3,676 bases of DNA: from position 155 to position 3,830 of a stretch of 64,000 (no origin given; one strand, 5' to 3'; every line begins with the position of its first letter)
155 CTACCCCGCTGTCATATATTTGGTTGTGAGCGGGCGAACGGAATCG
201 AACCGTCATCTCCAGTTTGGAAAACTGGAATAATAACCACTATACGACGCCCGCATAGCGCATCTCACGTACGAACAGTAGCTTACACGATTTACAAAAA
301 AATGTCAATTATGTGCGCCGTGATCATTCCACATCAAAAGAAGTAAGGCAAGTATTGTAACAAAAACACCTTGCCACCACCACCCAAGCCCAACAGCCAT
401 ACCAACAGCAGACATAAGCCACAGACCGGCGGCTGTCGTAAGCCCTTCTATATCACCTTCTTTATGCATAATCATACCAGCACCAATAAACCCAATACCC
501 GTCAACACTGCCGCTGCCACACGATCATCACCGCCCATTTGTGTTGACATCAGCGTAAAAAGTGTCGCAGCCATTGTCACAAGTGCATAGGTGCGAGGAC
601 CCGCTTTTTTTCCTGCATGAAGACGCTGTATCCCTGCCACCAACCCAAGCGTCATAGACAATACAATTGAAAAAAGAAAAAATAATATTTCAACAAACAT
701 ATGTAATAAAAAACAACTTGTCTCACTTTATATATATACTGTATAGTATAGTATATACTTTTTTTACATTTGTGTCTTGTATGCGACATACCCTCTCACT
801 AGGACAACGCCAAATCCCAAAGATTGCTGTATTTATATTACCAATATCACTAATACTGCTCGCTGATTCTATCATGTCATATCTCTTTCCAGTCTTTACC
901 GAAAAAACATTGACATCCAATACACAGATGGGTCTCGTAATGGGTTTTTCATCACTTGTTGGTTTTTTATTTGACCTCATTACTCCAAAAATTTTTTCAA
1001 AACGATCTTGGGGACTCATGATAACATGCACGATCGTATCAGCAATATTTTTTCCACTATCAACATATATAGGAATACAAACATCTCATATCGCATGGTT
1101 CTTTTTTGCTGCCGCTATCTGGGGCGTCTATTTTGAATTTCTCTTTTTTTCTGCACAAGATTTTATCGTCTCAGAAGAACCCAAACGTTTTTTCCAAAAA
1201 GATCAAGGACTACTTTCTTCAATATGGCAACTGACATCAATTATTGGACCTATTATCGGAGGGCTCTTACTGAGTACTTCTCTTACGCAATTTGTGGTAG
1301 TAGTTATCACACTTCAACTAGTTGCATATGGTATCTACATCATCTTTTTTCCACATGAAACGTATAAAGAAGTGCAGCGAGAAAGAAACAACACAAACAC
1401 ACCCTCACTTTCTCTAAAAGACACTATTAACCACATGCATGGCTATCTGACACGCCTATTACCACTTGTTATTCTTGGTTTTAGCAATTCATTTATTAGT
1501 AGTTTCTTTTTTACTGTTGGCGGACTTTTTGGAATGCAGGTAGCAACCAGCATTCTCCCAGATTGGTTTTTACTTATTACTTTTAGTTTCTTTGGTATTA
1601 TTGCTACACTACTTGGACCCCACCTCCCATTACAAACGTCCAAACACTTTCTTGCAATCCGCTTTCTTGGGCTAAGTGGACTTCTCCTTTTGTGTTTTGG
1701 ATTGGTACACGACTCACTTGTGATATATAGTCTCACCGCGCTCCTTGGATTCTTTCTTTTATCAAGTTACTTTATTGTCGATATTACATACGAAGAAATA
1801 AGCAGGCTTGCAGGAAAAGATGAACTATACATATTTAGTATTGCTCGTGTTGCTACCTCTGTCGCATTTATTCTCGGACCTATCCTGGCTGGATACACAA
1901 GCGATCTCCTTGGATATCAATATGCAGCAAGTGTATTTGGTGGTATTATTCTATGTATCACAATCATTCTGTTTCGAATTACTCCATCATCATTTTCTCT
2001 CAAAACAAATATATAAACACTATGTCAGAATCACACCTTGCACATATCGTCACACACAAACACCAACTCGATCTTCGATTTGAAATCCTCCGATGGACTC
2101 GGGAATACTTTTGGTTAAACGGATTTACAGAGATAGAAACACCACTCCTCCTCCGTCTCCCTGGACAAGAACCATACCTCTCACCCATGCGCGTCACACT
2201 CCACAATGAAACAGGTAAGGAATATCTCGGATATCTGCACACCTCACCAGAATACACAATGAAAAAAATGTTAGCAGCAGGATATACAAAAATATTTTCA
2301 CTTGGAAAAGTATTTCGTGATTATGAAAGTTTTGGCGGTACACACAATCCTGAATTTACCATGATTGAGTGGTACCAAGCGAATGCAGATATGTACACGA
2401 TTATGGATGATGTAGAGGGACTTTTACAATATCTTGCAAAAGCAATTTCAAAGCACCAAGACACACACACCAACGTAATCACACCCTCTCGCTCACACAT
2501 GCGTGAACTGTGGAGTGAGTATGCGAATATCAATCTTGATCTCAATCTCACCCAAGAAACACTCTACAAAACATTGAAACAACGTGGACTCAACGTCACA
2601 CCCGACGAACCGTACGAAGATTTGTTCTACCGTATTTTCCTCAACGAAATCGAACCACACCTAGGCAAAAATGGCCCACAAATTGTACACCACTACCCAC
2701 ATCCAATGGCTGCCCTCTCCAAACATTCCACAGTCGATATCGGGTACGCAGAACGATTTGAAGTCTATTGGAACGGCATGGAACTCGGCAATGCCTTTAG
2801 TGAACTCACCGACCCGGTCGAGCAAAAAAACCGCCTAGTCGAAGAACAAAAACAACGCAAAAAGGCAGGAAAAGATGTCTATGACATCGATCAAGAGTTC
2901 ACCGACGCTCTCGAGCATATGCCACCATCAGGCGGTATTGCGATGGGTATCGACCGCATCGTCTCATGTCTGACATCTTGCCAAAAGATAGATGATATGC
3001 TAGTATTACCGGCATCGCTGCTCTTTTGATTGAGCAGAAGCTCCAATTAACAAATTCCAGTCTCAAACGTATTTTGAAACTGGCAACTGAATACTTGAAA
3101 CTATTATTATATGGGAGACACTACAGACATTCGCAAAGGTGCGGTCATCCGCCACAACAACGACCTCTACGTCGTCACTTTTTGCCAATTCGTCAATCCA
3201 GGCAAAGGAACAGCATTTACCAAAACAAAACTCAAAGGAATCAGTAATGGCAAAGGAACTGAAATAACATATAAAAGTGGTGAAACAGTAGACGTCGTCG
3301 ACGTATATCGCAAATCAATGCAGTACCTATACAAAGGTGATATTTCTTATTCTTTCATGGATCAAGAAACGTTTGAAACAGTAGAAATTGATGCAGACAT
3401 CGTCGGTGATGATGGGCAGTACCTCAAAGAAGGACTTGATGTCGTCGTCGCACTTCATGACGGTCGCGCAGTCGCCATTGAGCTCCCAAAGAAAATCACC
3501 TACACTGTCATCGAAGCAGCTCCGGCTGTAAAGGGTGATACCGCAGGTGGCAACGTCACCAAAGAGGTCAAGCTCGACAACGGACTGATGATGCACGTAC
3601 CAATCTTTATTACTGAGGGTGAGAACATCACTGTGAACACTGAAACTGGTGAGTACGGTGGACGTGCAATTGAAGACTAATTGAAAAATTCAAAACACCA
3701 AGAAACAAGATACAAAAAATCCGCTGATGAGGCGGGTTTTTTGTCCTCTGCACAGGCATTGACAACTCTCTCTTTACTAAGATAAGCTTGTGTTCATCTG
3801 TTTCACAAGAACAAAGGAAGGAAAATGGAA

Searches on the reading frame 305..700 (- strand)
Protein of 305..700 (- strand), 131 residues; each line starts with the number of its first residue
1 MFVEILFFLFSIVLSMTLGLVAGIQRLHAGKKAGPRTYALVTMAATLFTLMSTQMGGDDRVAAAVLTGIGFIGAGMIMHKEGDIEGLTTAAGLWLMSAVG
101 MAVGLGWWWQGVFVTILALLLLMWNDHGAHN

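Call 76: find_encoding_contigs(protein=window:305-700:-, flank=10000, max_places=2)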
Protein window:305-700:- (131 aa): 10 contigs read that carry it; 1 place shown.
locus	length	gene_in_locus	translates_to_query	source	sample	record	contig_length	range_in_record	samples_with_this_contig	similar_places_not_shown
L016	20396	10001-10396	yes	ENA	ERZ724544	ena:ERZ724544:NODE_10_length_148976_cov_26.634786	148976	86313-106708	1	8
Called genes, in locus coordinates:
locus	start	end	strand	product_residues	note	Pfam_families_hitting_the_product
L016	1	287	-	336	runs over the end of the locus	PF00268:Ribonuc_red_sm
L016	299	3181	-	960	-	PF03477:ATP-cone, PF00317:Ribonuc_red_lgN, PF02867:Ribonuc_red_lgC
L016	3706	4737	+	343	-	PF05673:DUF815 (faint), PF05496:RuvB_N, PF01078:Mg_chelatase (faint), PF13191:AAA_16 (faint), PF00004:AAA, PF07728:AAA_5 (weak), PF17864:AAA_lid_4, PF05491:WHD_RuvB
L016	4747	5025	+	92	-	-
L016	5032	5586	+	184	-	PF03703:bPH_2 (faint)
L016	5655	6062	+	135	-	PF18895:T4SS_pilin (weak)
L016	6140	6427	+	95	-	PF06961:DUF1294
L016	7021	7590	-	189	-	PF08207:EFP_N, PF01132:EFP, PF09285:Elong-fact-P_C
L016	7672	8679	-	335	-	PF00152:tRNA-synt_2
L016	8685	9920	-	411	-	PF07690:MFS_1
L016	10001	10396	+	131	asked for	PF02308:MgtC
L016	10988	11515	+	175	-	PF09351:DUF1993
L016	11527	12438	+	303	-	PF00005:ABC_tran, PF13304:AAA_21 (weak)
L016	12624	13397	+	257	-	PF01061:ABC2_membrane, PF12698:ABC2_membrane_3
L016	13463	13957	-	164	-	PF03449:GreA_GreB_N, PF01272:GreA_GreB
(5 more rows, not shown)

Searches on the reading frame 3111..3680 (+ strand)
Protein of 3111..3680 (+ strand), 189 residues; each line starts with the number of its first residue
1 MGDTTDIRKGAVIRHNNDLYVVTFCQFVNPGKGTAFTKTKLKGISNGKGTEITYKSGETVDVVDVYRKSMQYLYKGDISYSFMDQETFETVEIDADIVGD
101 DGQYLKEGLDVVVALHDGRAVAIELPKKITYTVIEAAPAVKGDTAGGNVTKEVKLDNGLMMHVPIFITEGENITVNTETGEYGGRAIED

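Call 18: find_encoding_contigs(protein=window:3111-3680:+, flank=6000, max_places=10)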
Protein window:3111-3680:+ (189 aa): 12 contigs read that carry it; 3 places shown.
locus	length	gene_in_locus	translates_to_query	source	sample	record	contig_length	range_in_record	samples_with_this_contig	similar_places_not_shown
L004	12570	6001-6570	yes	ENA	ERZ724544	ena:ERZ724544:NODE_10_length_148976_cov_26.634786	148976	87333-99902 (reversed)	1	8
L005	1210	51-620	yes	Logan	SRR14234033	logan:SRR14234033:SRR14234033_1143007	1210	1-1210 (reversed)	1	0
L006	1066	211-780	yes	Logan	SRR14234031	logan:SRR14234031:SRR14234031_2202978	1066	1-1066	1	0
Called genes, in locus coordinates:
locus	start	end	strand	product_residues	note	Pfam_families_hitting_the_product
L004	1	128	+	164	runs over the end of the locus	PF03449:GreA_GreB_N, PF01272:GreA_GreB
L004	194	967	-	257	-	PF01061:ABC2_membrane, PF12698:ABC2_membrane_3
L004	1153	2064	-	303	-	PF00005:ABC_tran, PF13304:AAA_21 (weak)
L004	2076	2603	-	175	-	PF09351:DUF1993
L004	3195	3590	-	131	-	PF02308:MgtC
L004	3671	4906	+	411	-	PF07690:MFS_1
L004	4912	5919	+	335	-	PF00152:tRNA-synt_2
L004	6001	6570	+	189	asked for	PF08207:EFP_N, PF01132:EFP, PF09285:Elong-fact-P_C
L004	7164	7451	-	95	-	PF06961:DUF1294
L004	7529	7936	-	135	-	PF18895:T4SS_pilin (weak)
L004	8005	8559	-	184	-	PF03703:bPH_2 (faint)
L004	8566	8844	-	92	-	-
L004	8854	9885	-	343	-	PF05673:DUF815 (faint), PF05496:RuvB_N, PF01078:Mg_chelatase (faint), PF13191:AAA_16 (faint), PF00004:AAA, PF07728:AAA_5 (weak), PF17864:AAA_lid_4, PF05491:WHD_RuvB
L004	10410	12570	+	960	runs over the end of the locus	PF03477:ATP-cone, PF00317:Ribonuc_red_lgN, PF02867:Ribonuc_red_lgC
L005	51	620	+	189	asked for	PF08207:EFP_N, PF01132:EFP, PF09285:Elong-fact-P_C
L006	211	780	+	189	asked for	PF08207:EFP_N, PF01132:EFP, PF09285:Elong-fact-P_C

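Call 26: find_homologous_proteins(query=window:3111-3680:+, max_evalue=1e-40)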
Query window:3111-3680:+ (189 aa): 910 proteins with E <= 1e-40 among 2232 candidates; the best 120 are listed.
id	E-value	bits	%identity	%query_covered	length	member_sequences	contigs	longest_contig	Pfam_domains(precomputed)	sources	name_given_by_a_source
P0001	2.1e-112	391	94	100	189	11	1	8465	PF09285.18,PF01132.28,PF08207.19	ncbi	-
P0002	5.9e-107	373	89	100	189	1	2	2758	PF09285.18,PF01132.28,PF08207.19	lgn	-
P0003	2.0e-87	310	75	99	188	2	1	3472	PF09285.18,PF01132.28,PF08207.19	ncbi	-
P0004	1.8e-86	307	74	99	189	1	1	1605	PF09285.18,PF01132.28,PF08207.19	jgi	-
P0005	6.2e-86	305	72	99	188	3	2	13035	PF09285.18,PF01132.28,PF08207.19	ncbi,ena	-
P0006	9.1e-85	301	72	99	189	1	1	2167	PF09285.18,PF01132.28,PF08207.19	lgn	-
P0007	2.8e-84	300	73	99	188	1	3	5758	PF09285.18,PF01132.28,PF08207.19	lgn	-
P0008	3.0e-84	299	69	99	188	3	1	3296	PF09285.18,PF01132.28,PF08207.19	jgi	jgi:elongation factor P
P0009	3.4e-84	299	72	99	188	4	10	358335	PF09285.18,PF01132.28,PF08207.19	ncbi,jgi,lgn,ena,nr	ncbi:MAG TPA: elongation factor P [Candidatus Magasanikbacteria bacterium]|nr:MAG: elongation factor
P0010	3.9e-84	299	72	99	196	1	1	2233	PF09285.18,PF01132.28,PF08207.19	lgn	-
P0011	1.2e-83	298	72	99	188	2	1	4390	PF09285.18,PF01132.28,PF08207.19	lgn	-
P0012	1.8e-83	297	71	99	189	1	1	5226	PF09285.18,PF01132.28,PF08207.19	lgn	-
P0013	1.8e-83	297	70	99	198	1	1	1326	PF09285.18,PF01132.28,PF08207.19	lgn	-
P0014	2.1e-83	297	71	99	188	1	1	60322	PF09285.18,PF01132.28,PF08207.19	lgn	-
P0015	2.7e-83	296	68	99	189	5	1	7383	PF09285.18,PF01132.28,PF08207.19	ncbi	-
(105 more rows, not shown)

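Call 27: find_encoding_contigs(protein=P0001, flank=8000, max_places=4)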
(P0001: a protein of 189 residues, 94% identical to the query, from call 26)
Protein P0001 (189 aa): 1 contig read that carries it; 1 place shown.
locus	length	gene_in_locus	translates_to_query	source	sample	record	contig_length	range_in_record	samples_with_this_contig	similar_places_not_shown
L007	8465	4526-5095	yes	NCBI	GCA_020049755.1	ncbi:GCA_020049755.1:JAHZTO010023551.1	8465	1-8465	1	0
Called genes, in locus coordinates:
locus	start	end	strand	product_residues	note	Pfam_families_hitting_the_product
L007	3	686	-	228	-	?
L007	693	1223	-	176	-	PF09351:DUF1993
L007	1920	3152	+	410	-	PF07690:MFS_1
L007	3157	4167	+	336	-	PF00152:tRNA-synt_2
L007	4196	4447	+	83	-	-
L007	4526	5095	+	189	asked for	PF08207:EFP_N, PF01132:EFP, PF09285:Elong-fact-P_C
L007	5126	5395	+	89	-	-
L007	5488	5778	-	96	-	PF06961:DUF1294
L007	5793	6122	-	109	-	PF18895:T4SS_pilin (weak)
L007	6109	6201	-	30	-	-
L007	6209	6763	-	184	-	PF03703:bPH_2 (weak)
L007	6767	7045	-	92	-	-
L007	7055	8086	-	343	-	PF05673:DUF815 (faint), PF05496:RuvB_N, PF01078:Mg_chelatase (faint), PF13191:AAA_16 (faint), PF00004:AAA, PF07728:AAA_5, PF17864:AAA_lid_4, PF05491:WHD_RuvB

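Call 28: find_encoding_contigs(protein=P0002, flank=4000, max_places=4)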
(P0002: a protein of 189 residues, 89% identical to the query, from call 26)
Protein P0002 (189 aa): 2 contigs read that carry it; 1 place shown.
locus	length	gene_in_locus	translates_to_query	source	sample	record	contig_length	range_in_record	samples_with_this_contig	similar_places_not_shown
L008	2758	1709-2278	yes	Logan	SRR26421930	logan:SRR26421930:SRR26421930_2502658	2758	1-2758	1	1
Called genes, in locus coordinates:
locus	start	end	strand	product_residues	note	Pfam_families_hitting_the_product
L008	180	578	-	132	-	PF02308:MgtC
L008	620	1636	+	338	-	PF00152:tRNA-synt_2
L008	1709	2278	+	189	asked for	PF08207:EFP_N, PF01132:EFP, PF09285:Elong-fact-P_C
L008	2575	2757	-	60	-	?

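Call 37: find_encoding_contigs(protein=P0003, flank=4000, max_places=3)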
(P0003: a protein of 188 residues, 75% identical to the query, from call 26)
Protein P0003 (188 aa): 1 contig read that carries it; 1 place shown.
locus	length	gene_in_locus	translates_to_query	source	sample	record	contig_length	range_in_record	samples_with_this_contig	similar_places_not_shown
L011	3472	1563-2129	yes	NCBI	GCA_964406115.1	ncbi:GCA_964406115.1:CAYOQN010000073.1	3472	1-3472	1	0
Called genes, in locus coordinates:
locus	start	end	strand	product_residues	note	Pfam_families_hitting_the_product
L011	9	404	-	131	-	PF02308:MgtC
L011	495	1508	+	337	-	PF00152:tRNA-synt_2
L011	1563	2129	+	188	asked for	PF08207:EFP_N, PF01132:EFP, PF09285:Elong-fact-P_C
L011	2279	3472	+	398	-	?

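Call 38: find_encoding_contigs(protein=P0009, flank=10000, max_places=3)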
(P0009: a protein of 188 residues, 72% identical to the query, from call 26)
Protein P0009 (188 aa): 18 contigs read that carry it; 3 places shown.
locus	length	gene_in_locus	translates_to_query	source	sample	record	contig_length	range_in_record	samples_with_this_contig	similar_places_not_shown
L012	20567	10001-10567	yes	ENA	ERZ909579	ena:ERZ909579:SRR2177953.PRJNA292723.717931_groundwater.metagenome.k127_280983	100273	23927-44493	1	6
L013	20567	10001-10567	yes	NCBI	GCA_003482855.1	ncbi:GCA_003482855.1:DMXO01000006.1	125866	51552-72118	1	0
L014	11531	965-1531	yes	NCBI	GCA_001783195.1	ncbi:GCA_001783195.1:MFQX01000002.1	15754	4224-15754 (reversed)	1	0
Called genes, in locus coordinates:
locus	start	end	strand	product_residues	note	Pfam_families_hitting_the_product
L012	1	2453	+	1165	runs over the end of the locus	PF01726:LexA_DNA_bind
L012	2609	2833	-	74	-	-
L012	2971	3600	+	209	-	-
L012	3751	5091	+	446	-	PF02308:MgtC, PF13194:DUF4010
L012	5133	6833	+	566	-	PF00999:Na_H_Exchanger, PF02254:TrkA_N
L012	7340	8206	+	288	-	PF00923:TAL_FSA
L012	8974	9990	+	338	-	PF00152:tRNA-synt_2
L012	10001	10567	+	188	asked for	PF08207:EFP_N, PF01132:EFP, PF09285:Elong-fact-P_C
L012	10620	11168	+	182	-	-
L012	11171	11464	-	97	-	PF06961:DUF1294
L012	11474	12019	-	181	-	PF03703:bPH_2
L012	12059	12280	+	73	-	-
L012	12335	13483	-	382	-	PF05673:DUF815 (faint), PF05496:RuvB_N, PF00004:AAA, PF07728:AAA_5, PF17864:AAA_lid_4, PF05491:WHD_RuvB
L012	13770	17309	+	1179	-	PF08471:Ribonuc_red_2_N, PF02867:Ribonuc_red_lgC, PF12637:TSCPD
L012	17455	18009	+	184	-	PF01923:Cob_adeno_trans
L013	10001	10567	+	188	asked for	PF08207:EFP_N, PF01132:EFP, PF09285:Elong-fact-P_C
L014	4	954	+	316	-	PF00152:tRNA-synt_2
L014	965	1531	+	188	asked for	PF08207:EFP_N, PF01132:EFP, PF09285:Elong-fact-P_C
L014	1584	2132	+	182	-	-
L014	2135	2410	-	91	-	PF06961:DUF1294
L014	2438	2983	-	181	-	PF03703:bPH_2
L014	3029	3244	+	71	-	-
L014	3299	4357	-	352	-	PF05496:RuvB_N, PF00004:AAA, PF07728:AAA_5, PF17864:AAA_lid_4, PF05491:WHD_RuvB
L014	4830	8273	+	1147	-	PF08471:Ribonuc_red_2_N, PF02867:Ribonuc_red_lgC, PF12637:TSCPD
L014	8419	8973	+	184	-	PF01923:Cob_adeno_trans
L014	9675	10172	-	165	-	-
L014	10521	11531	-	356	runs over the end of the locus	PF01594:AI-2E_transport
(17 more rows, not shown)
